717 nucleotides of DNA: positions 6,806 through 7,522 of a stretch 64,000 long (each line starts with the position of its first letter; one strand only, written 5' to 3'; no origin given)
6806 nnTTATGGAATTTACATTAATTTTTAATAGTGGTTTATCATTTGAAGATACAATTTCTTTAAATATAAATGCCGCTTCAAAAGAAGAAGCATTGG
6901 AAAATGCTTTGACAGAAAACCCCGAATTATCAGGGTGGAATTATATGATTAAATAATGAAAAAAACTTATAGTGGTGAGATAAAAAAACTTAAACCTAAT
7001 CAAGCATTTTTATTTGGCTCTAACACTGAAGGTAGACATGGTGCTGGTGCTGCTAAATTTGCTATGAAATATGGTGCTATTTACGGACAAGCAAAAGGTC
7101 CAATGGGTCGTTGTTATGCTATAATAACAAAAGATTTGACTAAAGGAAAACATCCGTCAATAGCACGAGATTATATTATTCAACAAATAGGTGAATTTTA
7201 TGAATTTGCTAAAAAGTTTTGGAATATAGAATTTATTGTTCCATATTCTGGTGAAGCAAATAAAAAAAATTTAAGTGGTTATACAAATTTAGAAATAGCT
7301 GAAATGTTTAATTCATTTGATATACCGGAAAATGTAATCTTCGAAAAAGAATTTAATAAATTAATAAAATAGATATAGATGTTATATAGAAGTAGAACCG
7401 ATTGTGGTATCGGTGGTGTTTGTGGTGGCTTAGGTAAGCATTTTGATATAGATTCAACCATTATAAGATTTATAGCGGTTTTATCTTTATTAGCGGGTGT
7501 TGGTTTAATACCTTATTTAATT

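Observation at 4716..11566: Nucleotide / NAD-related accessory gene set (MazG, extended Prs-like kinase, coupled micro-ORF, Gly-loop protein, Nudix) with a CoaD/NMNAT-like enzyme at 44389-44865: candidate counter-defence or metabolic takeover module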

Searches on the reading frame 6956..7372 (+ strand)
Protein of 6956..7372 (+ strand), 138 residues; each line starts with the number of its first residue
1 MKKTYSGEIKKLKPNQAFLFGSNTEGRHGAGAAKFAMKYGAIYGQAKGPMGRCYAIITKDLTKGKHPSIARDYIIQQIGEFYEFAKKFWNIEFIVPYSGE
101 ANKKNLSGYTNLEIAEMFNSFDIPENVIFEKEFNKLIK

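Call 3: search_protein_families(library=pfam, proteins=[window:6956-7372:+], max_evalue=0.01)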
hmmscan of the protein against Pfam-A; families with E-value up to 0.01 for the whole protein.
window:6956-7372:+ (138 aa): 0 families

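Call 4: search_protein_families(library=phrogs, proteins=[window:6956-7372:+], max_evalue=0.001)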
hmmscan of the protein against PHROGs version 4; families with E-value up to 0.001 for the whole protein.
window:6956-7372:+ (138 aa): 1 family
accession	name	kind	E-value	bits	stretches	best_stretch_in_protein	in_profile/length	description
phrog_2072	-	unknown function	2.4e-28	99.8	1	5-137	9-133/143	-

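Call 14: search_solved_structures(query=window:6956-7372:+, show_alignments=2, max_evalue=1)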
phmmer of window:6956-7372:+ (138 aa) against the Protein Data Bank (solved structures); distinct sequences matched with E-value up to 1: 9.
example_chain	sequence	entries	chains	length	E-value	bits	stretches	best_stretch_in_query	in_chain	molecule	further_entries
9epa_A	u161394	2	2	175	0.058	16.6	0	91-126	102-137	DARPin NY_1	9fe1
5ma4_A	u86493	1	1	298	0.15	15.3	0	90-126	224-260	K7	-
5ma5_A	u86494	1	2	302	0.16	15.2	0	90-126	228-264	K11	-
5mak_A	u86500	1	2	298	0.19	15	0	90-126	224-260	R7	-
5ma3_A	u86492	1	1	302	0.2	14.9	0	90-126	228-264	R11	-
5ma9_A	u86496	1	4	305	0.21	14.8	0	90-126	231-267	R11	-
2y1l_E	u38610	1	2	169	0.52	13.5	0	91-127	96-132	DARPIN-8.4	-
6zu5_LOO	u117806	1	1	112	0.53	13.5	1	11-62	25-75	eL42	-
5mad_A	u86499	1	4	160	0.92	12.7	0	90-127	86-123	3G61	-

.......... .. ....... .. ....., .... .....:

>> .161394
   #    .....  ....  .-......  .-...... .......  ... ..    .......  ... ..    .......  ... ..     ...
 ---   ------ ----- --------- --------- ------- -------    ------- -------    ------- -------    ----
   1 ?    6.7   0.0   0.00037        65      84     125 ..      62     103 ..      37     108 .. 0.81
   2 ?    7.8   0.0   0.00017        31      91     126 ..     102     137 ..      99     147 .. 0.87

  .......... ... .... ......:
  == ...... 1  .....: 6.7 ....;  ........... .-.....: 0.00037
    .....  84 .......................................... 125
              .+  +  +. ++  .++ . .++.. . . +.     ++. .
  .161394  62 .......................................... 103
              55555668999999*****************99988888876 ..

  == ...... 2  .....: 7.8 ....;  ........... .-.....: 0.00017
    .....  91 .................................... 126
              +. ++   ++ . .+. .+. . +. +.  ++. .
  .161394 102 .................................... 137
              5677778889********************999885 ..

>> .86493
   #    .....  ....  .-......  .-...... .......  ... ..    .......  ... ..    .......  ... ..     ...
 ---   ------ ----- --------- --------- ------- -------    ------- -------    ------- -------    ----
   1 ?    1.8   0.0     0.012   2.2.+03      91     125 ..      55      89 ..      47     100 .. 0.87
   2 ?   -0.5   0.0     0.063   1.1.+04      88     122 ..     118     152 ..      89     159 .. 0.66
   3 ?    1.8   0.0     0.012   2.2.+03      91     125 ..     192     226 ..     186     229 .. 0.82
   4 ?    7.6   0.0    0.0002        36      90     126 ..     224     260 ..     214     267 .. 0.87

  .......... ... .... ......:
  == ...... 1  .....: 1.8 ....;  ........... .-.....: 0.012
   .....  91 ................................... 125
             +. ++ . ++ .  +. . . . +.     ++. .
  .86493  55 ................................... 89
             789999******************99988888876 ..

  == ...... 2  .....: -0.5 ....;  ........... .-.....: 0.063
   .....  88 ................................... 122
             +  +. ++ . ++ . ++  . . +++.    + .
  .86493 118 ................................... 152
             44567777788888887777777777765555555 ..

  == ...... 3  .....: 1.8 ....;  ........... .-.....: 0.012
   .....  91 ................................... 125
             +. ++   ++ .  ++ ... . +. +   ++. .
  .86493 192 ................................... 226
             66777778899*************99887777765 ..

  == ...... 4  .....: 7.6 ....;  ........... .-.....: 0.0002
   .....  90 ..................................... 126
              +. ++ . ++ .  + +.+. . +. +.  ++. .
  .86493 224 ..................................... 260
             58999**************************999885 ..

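Call 17: find_homologous_proteins(query=window:6956-7372:+, max_evalue=0.001)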
Query window:6956-7372:+ (138 aa): 279 proteins with E <= 0.001 among 283 candidates; the best 120 are listed.
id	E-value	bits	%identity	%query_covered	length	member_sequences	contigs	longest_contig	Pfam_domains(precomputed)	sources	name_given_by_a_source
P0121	4.2e-87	307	100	100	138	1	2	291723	-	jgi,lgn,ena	-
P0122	4.1e-72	258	81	98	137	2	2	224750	-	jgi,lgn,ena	jgi:hypothetical protein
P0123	3.6e-70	252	83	99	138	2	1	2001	-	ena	-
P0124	1.4e-68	247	78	99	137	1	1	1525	-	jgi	-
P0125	2.3e-64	233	73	99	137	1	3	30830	-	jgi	jgi:hypothetical protein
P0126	2.6e-64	233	73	99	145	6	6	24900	-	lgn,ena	-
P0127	2.7e-64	233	71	99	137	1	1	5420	-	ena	-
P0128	4.7e-63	229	70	99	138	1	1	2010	-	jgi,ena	jgi:hypothetical protein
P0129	4.5e-60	219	69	99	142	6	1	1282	-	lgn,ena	-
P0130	5.2e-59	216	71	99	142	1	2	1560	-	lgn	-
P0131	3.6e-57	210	64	100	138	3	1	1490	-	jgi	jgi:hypothetical protein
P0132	4.9e-57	210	64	100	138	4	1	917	-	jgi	-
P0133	5.9e-57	209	67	99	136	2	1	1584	-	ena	-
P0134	7.6e-55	202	62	100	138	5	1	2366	-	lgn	-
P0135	9.0e-55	202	63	99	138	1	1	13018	-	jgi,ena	jgi:hypothetical protein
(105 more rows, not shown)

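Call 33: predict_structure(alignment_id=A1)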
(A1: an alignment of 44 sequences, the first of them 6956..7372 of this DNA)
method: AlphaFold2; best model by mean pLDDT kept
length: 138 residues; sequences in the alignment: 44
mean_pLDDT: 95.4   pTM: 0.89
mean pLDDT of the five models: 95.4, 94.4, 94.3, 93.3, 92.0
residues with pLDDT >= 90: 130; 70-90: 7; 50-70: 1; < 50: 0
segments of 3 or more residues with pLDDT < 50: none
pLDDT, mean of each block of 10 residues (from residue 1): 90 98 90 94 95 97 94 98 97 97 95 98 98 94
secondary structure, 60 per line:
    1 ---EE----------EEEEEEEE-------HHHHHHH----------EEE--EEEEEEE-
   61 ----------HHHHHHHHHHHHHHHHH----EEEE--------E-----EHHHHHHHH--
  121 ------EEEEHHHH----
elements in order: E16-23 H31-37 E48-50 E53-59 H71-87 E92-95 H111-118 E127-130 H131-134

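Call 37: fold_search(model_id=the predicted structure, library=pdb)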
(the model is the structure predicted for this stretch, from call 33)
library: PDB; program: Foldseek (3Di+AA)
matches with E <= 10: 1071; with E <= 0.001: 0
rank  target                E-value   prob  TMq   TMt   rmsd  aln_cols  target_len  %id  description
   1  2dx6_A                3.6e-03  1.00  0.61  0.55   4.9       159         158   14  Crystal structure of conserved hypothetical protein, TTHA0132 from Thermus thermophilus HB8 (released 2007-02-24)
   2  5cb5_J                1.1e-02  0.99  0.56  0.47   7.0       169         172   13  Structural Insights into the Mechanism of Escherichia coli Ymdb (released 2015-11-04)
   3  6ln0                  1.1e-02  0.98  0.54  0.22   5.3       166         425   11  Crystal structure of three main domains of nonstructural protein 3 from Coronavirus (released 2021-05-05)
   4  3gqo_C                1.5e-02  0.99  0.60  0.53   4.9       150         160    9  Crystal structure of macro domain of Venezuelan Equine Encephalitis virus in complex with ADP-ribose (released 2009-07-21)
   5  4k0c_B                1.5e-02  0.98  0.57  0.50   5.1       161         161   13  Crystal Structure of the computationally designed serine hydrolase. Northeast Structural Genomics Consortium (NESG) Ta (released 2013-04-24)
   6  5m31                  1.5e-02  0.97  0.52  0.49   7.3       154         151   18  Macrodomain of Thermus aquaticus DarG (released 2016-12-21)
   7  5cb5_A                2.0e-02  0.97  0.56  0.46   7.1       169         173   13  Structural Insights into the Mechanism of Escherichia coli Ymdb (released 2015-11-04)
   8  3gqo_B                2.0e-02  0.96  0.54  0.49   5.6       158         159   11  Crystal structure of macro domain of Venezuelan Equine Encephalitis virus in complex with ADP-ribose (released 2009-07-21)
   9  4j5q                  2.1e-02  0.98  0.56  0.53   5.4       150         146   15  TARG1 (C6orf130), Terminal ADP-ribose Glycohydrolase 1, apo structure (released 2013-03-27)
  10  2l8r_MODEL_1_A        2.3e-02  0.99  0.57  0.54   5.0       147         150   17  Solution structure of human protein C6orf130 in complex with ADP-ribose (released 2011-02-23)
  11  1yd9_C                2.3e-02  0.98  0.58  0.45   5.7       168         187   10  1.6A Crystal Structure of the Non-Histone Domain of the Histone Variant MacroH2A1.1. (released 2005-09-27)
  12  1yd9_A                2.3e-02  0.98  0.57  0.44   5.9       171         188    9  1.6A Crystal Structure of the Non-Histone Domain of the Histone Variant MacroH2A1.1. (released 2005-09-27)
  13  3v45                  2.4e-02  0.99  0.64  0.55   4.5       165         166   10  Crystal Structure of de novo designed serine hydrolase OSH55, Northeast Structural Genomics Consortium Target OR130 (released 2012-01-04)
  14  5lcc_B                2.4e-02  0.98  0.57  0.45   5.1       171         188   12  Oceanobacillus iheyensis macrodomain mutant D40A (released 2017-05-03)
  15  4jgk_B                2.6e-02  0.99  0.62  0.54   5.0       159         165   12  Crystal Structure of the evolved variant of the computationally designed serine hydrolase, Northeast Structural Genomi (released 2013-03-20)
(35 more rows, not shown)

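Call 48: search_protein_families(library=ncbifam, proteins=[window:6956-7372:+], max_evalue=0.01)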
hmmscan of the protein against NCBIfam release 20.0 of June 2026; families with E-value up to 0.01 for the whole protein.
window:6956-7372:+ (138 aa): 1 family
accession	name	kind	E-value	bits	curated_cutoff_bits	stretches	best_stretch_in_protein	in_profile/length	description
NF049995.1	A1S_2505_Nterm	subfamily_domain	1.6e-25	89.5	45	1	18-133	2-109/109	A1S_2505 family phage non-structural protein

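Call 56: search_solved_structures(query=A1, max_evalue=10, show_alignments=5)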
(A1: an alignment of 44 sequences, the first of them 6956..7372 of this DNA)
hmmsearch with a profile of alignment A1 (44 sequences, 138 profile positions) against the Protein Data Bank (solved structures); distinct sequences matched with E-value up to 10: 7.
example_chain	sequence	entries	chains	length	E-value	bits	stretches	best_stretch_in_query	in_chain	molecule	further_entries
5h7c_A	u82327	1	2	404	0.051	16.6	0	57-95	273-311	Immunoglobulin G-binding protein A, DHR14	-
5cwh_A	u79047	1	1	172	0.11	15.5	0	57-95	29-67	Designed helical repeat protein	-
5h78_A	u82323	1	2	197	0.13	15.3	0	57-96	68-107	cAMP-dependent protein kinase type II-alpha regulatory subunit,DHR14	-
2k7r_A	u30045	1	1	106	0.29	14.1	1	63-110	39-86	Primosomal protein dnaI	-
4m4w_J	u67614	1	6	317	1.5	11.9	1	63-110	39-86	Primosomal protein DnaI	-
8b3w_A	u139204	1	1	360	2.2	11.3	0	46-83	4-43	Variant surface glycoprotein 1954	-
8fbk_A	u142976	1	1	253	2.2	11.3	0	60-93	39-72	KWOCA_65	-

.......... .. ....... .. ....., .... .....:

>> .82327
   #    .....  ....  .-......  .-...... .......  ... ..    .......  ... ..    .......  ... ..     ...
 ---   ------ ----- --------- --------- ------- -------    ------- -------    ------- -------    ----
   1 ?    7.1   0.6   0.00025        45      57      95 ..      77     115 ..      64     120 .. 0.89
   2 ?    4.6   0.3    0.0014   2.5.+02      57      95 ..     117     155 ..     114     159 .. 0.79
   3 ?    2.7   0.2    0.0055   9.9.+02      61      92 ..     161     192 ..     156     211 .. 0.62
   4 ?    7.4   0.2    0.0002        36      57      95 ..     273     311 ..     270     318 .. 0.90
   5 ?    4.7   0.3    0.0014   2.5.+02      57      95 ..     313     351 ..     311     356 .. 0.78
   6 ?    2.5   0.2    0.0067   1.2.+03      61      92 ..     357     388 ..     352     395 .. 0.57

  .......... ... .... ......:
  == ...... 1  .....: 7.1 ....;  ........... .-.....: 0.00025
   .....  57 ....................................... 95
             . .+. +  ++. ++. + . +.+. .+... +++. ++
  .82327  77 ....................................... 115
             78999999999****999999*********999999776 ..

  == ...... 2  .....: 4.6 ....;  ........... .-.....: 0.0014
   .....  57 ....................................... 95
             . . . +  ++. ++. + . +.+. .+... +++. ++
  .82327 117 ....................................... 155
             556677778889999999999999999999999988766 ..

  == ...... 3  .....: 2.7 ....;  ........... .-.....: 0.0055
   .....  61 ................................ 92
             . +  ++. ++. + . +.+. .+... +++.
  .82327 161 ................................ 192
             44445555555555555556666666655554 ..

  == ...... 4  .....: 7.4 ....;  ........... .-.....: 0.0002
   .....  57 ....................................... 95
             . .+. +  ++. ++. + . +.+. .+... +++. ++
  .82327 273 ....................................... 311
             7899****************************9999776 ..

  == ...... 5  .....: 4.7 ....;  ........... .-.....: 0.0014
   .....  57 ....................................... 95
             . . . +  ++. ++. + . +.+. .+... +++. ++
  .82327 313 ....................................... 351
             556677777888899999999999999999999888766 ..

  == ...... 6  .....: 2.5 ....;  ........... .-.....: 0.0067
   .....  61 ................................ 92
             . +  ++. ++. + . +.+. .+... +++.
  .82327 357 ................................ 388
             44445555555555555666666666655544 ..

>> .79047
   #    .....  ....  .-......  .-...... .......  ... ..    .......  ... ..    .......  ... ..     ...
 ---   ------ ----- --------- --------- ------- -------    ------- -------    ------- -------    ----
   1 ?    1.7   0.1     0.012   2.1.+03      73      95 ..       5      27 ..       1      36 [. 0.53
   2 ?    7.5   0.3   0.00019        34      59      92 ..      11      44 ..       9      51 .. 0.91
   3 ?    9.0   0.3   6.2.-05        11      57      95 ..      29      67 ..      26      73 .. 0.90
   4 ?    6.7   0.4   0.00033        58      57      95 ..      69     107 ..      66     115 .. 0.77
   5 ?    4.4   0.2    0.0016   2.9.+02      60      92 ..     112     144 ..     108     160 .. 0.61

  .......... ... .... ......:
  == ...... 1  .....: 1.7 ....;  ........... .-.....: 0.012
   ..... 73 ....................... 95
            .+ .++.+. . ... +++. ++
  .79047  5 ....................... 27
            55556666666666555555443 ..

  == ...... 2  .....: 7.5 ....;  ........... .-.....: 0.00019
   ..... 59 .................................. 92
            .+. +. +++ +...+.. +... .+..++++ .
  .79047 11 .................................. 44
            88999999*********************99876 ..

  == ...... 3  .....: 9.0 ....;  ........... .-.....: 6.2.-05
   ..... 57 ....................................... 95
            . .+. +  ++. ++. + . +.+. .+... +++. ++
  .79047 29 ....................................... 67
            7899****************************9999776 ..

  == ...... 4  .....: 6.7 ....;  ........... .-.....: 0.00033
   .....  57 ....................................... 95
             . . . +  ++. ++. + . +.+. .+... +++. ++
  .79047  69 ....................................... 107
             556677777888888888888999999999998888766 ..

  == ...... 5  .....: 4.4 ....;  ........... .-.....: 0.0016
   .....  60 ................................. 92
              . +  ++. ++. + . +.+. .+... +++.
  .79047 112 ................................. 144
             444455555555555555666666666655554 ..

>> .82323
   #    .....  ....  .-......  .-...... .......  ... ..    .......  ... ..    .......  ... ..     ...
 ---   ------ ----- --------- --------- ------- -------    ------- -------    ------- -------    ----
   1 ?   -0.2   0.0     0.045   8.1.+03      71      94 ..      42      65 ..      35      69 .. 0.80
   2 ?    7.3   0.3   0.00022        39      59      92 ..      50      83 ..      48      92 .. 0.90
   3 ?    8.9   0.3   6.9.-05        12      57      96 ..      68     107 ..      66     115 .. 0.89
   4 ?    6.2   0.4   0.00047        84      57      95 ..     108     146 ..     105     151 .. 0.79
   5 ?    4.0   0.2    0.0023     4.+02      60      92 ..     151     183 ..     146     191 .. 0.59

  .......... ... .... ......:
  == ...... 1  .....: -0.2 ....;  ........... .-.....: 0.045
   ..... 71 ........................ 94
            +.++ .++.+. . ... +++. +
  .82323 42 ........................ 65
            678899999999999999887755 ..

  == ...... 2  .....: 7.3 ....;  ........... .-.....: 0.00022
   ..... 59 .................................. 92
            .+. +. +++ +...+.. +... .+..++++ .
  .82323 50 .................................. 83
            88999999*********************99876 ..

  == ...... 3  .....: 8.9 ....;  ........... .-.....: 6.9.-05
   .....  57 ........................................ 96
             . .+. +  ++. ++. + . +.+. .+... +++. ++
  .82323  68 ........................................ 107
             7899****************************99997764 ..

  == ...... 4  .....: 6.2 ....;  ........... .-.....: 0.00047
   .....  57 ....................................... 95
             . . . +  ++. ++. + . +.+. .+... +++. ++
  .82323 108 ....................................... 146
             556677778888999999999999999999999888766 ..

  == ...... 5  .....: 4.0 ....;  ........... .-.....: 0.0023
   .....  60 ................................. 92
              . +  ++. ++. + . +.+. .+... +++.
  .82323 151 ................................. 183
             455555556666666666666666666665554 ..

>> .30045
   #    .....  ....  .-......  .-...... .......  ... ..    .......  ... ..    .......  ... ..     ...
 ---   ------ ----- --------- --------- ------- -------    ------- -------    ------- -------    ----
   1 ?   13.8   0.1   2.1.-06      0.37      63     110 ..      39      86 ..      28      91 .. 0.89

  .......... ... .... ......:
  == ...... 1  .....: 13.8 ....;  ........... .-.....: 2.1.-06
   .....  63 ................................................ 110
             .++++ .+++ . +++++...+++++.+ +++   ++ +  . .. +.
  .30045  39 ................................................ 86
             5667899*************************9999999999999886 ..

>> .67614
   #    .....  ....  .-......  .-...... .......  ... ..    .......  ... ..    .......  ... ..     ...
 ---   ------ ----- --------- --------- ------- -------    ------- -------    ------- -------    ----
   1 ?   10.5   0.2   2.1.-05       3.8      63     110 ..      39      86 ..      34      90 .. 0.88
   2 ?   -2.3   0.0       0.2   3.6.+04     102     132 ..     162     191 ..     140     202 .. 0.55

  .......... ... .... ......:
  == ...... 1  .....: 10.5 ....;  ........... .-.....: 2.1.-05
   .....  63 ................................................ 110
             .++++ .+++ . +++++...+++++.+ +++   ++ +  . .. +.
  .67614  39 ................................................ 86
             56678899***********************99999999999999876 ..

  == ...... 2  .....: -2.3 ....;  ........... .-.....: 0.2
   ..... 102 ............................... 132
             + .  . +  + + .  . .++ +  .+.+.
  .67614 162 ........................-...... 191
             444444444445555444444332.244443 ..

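Call 67: search_protein_families(library=padloc, proteins=[window:6956-7372:+], max_evalue=0.01)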
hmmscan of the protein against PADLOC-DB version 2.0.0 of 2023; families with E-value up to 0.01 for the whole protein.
window:6956-7372:+ (138 aa): 0 families
